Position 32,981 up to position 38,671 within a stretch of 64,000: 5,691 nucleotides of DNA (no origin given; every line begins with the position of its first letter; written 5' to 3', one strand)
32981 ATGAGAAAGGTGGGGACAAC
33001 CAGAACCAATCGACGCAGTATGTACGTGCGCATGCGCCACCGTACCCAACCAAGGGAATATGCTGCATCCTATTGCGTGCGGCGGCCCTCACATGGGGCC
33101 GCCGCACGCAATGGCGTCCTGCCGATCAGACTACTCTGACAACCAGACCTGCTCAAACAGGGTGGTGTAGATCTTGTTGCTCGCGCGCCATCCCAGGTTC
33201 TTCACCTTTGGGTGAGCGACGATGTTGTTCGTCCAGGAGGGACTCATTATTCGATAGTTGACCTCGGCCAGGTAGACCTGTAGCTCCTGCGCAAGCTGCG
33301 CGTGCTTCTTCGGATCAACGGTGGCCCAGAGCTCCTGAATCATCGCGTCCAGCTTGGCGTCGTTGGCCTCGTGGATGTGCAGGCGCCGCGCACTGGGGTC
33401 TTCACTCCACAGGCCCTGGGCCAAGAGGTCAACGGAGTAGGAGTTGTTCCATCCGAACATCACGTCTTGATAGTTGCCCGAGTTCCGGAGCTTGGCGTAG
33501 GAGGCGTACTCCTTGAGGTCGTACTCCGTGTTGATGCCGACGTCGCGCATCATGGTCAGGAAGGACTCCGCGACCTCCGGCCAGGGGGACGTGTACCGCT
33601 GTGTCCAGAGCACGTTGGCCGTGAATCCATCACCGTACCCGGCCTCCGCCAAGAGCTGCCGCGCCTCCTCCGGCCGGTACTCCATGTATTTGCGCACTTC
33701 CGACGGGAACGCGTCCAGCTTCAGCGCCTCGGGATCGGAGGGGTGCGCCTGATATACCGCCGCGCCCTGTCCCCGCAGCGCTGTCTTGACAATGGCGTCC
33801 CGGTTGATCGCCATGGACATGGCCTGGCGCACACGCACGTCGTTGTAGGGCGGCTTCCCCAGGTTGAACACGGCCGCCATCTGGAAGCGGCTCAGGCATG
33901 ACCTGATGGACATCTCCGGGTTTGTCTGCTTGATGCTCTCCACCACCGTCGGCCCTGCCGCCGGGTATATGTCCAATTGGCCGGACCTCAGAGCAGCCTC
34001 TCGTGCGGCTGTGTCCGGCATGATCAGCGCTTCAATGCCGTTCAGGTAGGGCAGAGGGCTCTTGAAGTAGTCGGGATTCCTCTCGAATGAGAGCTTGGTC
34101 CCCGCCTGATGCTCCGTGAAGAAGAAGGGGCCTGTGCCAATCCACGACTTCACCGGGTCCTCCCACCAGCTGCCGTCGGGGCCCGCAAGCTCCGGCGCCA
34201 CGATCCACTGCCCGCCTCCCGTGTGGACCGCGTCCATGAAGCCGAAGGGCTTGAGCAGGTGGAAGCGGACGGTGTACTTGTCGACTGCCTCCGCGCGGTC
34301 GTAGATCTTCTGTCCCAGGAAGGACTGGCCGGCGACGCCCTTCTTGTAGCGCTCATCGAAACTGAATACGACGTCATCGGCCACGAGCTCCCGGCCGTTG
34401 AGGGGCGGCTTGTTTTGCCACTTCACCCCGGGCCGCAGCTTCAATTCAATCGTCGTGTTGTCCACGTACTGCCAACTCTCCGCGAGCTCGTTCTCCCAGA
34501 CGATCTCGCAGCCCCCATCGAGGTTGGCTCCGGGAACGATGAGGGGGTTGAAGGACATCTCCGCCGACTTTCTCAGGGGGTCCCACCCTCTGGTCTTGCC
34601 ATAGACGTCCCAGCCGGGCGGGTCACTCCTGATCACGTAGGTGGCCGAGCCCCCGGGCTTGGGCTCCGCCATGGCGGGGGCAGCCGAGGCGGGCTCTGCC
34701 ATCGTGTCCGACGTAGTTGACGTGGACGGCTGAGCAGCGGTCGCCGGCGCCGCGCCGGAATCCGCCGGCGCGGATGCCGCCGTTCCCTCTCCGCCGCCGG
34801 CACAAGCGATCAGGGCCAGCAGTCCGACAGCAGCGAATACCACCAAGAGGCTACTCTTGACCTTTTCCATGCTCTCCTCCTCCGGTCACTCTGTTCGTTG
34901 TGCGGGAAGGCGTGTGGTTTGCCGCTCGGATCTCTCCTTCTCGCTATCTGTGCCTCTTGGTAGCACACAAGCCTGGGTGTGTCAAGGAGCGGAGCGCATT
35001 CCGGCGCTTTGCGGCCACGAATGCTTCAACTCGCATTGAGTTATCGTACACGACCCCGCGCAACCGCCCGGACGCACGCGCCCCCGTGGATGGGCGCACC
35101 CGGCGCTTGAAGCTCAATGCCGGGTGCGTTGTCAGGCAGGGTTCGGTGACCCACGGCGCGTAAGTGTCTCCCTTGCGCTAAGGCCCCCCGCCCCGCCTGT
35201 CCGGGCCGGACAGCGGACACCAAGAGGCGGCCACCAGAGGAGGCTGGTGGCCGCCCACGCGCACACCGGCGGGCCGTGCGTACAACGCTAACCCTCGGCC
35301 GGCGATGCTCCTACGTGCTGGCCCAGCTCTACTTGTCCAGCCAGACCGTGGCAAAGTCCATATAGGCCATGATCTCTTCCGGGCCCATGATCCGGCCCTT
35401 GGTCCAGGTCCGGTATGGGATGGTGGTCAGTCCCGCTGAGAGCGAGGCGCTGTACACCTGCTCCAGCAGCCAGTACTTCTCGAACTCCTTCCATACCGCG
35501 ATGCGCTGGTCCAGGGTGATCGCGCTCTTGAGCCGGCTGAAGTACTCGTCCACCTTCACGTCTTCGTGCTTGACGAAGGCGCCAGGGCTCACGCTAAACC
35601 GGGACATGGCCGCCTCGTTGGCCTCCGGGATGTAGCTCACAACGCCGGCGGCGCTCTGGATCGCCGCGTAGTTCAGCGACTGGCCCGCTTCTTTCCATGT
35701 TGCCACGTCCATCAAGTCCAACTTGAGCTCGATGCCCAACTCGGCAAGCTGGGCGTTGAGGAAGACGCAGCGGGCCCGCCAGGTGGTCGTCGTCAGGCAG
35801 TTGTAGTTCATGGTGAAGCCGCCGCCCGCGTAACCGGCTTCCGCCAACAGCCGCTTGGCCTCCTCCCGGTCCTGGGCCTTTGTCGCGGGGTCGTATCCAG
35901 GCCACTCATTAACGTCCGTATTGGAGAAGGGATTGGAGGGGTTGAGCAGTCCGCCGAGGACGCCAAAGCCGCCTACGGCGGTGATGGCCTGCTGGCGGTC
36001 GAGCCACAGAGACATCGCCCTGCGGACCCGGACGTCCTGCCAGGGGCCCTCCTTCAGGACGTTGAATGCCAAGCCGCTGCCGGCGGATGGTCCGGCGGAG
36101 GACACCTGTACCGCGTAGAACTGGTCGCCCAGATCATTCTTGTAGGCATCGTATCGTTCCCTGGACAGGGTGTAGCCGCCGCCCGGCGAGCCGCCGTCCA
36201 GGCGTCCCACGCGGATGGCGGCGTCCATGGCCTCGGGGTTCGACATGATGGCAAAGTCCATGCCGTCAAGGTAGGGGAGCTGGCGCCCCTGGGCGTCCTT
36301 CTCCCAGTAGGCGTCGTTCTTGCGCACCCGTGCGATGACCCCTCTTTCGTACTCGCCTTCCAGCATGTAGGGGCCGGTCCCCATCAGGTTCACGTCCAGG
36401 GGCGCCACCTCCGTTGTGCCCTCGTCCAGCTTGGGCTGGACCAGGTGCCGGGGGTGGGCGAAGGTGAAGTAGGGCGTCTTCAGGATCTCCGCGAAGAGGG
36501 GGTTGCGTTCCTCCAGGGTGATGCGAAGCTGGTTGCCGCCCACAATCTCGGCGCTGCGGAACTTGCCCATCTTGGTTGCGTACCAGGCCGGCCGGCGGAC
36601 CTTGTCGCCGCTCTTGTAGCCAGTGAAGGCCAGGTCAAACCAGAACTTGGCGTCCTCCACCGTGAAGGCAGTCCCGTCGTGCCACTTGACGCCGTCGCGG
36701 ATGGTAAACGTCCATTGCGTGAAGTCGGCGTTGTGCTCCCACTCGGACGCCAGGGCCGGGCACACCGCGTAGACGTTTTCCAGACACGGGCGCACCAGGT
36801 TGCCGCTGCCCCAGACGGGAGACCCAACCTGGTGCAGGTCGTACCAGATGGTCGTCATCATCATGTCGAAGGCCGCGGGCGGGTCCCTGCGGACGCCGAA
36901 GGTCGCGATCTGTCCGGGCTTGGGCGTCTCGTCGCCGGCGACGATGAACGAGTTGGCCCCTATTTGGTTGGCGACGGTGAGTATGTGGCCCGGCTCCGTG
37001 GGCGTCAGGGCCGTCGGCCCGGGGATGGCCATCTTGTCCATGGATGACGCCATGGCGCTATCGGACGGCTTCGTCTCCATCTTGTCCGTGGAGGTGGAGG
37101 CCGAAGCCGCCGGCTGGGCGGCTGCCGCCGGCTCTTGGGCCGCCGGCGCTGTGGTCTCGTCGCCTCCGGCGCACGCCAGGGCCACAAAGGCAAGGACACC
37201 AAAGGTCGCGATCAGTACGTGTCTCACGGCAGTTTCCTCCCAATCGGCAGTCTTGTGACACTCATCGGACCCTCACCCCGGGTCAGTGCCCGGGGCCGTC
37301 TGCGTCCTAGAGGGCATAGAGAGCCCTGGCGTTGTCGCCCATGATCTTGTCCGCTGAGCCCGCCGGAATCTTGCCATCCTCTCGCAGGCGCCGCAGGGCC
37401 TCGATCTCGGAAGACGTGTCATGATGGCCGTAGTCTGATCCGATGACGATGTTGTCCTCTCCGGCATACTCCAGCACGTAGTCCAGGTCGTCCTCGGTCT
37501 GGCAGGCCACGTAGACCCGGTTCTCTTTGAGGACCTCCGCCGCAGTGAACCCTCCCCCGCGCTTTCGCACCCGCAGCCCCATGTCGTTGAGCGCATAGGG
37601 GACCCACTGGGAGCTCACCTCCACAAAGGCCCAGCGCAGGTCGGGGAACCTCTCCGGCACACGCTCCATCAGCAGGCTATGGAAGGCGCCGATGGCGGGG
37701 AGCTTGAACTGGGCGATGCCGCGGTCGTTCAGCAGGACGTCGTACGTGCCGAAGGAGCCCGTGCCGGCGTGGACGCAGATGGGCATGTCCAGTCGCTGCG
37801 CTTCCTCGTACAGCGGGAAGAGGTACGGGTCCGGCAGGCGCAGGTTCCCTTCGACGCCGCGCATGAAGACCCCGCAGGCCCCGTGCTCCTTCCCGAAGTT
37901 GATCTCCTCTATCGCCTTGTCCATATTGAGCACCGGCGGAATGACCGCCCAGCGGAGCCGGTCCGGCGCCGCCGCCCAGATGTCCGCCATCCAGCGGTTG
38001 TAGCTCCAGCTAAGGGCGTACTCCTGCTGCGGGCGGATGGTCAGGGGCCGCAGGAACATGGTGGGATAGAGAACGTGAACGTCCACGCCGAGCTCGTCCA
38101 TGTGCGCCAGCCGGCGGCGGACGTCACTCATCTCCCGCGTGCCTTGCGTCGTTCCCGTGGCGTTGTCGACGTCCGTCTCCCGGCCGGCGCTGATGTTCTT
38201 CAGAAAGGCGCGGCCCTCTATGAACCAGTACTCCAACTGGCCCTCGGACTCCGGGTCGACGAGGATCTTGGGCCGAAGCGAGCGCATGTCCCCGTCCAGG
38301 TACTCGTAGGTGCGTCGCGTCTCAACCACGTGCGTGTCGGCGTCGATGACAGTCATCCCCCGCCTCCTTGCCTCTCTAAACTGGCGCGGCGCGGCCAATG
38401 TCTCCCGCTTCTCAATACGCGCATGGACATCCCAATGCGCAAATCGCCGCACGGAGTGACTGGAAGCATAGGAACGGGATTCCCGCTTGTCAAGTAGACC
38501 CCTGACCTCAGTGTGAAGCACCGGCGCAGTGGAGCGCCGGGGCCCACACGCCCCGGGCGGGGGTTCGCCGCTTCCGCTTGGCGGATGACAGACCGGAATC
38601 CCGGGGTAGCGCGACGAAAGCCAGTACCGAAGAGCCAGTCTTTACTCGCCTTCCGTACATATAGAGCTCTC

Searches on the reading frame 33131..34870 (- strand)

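Call 45: search_protein_families(library=pfam, proteins=[window:33131-34870:-], max_evalue=0.00001)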
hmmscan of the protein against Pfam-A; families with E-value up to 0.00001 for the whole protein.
window:33131-34870:- (579 aa): 1 family
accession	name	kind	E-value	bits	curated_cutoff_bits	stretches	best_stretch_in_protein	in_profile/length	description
PF00496.27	SBP_bac_5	-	1.4e-70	238.7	32.4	1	127-479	4-351/368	Bacterial extracellular solute-binding proteins, family 5 Middle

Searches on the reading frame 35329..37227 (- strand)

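Call 40: search_protein_families(library=pfam, proteins=[window:35329-37227:-], max_evalue=0.00001)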
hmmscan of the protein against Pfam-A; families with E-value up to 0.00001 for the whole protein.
window:35329-37227:- (632 aa): 1 family
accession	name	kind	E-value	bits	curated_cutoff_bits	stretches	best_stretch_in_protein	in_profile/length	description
PF00496.27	SBP_bac_5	-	4.7e-59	200.8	32.4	1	156-529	3-348/368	Bacterial extracellular solute-binding proteins, family 5 Middle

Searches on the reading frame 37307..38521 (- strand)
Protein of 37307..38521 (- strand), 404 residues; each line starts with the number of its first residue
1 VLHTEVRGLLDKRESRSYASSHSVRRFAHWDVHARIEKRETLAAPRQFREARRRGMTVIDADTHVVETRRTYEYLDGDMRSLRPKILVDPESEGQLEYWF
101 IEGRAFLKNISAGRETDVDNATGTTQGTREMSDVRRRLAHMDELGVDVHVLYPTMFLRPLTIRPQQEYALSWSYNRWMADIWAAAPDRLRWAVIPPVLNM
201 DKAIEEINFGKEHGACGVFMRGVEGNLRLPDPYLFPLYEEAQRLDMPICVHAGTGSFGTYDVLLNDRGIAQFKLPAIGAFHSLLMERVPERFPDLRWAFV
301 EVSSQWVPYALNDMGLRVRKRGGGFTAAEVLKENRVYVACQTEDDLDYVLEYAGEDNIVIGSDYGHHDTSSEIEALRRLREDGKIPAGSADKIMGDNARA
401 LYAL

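Call 45: search_protein_families(library=pfam, proteins=[window:37307-38521:-], max_evalue=0.00001)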
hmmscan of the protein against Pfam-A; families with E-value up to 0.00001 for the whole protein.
window:37307-38521:- (404 aa): 1 family
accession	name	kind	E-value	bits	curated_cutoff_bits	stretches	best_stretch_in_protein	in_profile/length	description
PF04909.20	Amidohydro_2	-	3.4e-19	70.1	26.4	1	59-403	1-288/289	Amidohydrolase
